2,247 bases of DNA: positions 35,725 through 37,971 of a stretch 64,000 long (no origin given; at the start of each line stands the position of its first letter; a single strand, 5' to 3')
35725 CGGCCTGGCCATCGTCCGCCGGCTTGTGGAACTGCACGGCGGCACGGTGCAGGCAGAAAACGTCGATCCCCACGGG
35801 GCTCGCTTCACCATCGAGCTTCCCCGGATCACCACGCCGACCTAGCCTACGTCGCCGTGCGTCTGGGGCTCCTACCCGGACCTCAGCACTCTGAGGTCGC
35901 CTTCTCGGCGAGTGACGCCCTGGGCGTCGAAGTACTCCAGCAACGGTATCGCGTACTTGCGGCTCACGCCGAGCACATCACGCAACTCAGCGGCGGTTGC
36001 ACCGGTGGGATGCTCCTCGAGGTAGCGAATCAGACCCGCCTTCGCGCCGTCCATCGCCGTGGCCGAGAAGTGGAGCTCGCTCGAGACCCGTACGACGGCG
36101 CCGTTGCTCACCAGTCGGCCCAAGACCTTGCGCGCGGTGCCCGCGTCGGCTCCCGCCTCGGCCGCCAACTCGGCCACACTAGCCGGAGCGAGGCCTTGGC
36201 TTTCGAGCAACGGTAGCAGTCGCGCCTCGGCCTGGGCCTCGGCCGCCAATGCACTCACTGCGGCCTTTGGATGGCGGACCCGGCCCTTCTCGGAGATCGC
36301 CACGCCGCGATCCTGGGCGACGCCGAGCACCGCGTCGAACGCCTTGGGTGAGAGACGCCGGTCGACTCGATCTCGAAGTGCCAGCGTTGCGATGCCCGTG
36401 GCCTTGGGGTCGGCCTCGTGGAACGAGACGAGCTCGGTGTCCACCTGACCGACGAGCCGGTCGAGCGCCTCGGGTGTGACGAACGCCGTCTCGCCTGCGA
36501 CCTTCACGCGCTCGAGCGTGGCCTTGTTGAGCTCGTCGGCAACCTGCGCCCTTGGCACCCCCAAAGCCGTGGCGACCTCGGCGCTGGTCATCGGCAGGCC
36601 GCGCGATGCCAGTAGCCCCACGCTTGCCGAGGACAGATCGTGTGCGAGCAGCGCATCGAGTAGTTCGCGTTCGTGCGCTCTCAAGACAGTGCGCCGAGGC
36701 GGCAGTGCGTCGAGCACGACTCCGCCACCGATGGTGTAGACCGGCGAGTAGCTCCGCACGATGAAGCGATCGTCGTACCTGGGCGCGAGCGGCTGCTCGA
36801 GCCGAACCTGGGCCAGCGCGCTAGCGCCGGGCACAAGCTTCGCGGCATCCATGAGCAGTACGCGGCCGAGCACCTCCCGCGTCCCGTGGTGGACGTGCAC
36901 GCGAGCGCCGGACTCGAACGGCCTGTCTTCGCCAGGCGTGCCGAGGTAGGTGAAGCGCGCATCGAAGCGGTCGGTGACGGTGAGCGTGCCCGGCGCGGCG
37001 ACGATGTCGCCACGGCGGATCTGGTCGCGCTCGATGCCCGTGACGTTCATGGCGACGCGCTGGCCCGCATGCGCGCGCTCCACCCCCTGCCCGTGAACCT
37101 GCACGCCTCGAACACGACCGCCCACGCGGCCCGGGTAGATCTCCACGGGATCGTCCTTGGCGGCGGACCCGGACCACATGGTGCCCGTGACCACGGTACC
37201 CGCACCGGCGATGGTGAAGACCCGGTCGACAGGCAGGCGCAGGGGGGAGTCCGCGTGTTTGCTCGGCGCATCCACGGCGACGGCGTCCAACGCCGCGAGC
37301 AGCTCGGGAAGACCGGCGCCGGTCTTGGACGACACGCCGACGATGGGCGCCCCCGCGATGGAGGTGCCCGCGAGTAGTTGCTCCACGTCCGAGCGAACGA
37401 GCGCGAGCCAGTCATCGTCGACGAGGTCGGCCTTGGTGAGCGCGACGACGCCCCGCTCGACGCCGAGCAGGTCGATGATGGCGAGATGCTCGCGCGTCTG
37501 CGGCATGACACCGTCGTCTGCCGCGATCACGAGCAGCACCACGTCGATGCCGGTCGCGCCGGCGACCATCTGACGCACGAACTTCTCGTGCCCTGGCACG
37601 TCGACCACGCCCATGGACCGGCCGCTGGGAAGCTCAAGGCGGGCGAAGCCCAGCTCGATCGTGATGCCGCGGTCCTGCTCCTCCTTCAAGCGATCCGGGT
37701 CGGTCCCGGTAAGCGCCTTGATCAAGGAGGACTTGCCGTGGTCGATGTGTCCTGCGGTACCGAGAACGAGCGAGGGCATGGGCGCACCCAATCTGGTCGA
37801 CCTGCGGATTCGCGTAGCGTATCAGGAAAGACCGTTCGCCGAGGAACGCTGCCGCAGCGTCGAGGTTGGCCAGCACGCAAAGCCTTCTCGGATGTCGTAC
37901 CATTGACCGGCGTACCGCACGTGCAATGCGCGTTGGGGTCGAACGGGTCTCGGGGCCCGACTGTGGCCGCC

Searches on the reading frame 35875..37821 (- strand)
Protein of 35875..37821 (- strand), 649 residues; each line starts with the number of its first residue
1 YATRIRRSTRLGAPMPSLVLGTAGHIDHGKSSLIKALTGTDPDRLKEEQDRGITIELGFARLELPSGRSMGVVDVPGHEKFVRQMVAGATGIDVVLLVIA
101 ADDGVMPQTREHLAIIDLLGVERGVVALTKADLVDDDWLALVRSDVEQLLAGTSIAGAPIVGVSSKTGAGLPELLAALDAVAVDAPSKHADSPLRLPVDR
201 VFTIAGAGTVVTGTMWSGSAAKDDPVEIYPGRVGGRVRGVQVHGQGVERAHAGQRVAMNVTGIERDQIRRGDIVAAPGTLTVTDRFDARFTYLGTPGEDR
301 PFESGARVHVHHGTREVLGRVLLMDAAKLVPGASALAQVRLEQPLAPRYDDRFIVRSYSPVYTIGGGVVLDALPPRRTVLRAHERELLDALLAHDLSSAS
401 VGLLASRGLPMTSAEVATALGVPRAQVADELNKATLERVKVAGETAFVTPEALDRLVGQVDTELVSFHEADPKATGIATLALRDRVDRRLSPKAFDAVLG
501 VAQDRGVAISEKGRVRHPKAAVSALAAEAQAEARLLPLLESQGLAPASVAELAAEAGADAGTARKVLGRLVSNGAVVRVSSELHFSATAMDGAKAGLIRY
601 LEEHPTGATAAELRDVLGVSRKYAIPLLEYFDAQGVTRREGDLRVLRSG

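Call 34: search_protein_families(library=pfam, proteins=[window:35875-37821:-], max_evalue=0.0001)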
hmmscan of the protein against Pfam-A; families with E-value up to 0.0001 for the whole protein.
window:35875-37821:- (649 aa): 10 families
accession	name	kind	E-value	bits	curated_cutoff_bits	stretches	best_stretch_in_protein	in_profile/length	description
PF00009.33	GTP_EFTU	-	7.1e-34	117.5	26.5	1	19-181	5-185/188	Elongation factor Tu GTP binding domain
PF09107.17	SelB-wing_3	-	2.9e-20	72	23.2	1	599-646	1-47/47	Elongation factor SelB, winged helix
PF25461.1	Beta-barrel_SelB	-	2.7e-16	60.1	27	1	299-376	11-80/80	Selenocysteine-specific elongation factor, beta-barrel domain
PF03144.31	GTP_EFTU_D2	-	1.1e-09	39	30.3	1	208-274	1-72/73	Elongation factor Tu domain 2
PF01926.29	MMR_HSR1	-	8.2e-08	32.8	21.9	1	22-116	4-100/113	50S ribosome-binding GTPase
PF12802.13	MarR_2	-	1.4e-07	32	27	0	532-582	7-56/61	MarR family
PF09339.16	HTH_IclR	-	3.3e-07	30.4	22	0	535-578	8-50/52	IclR helix-turn-helix domain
PF12840.13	HTH_20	-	4.5e-07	30.2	27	0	404-429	13-37/51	Helix-turn-helix domain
PF09106.17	SelB-wing_2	-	5.5e-07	30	22.3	0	463-516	3-56/57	Elongation factor SelB, winged helix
PF01978.25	TrmB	-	5e-05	23.5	25.6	0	545-582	21-58/68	Sugar-specific transcriptional regulator TrmB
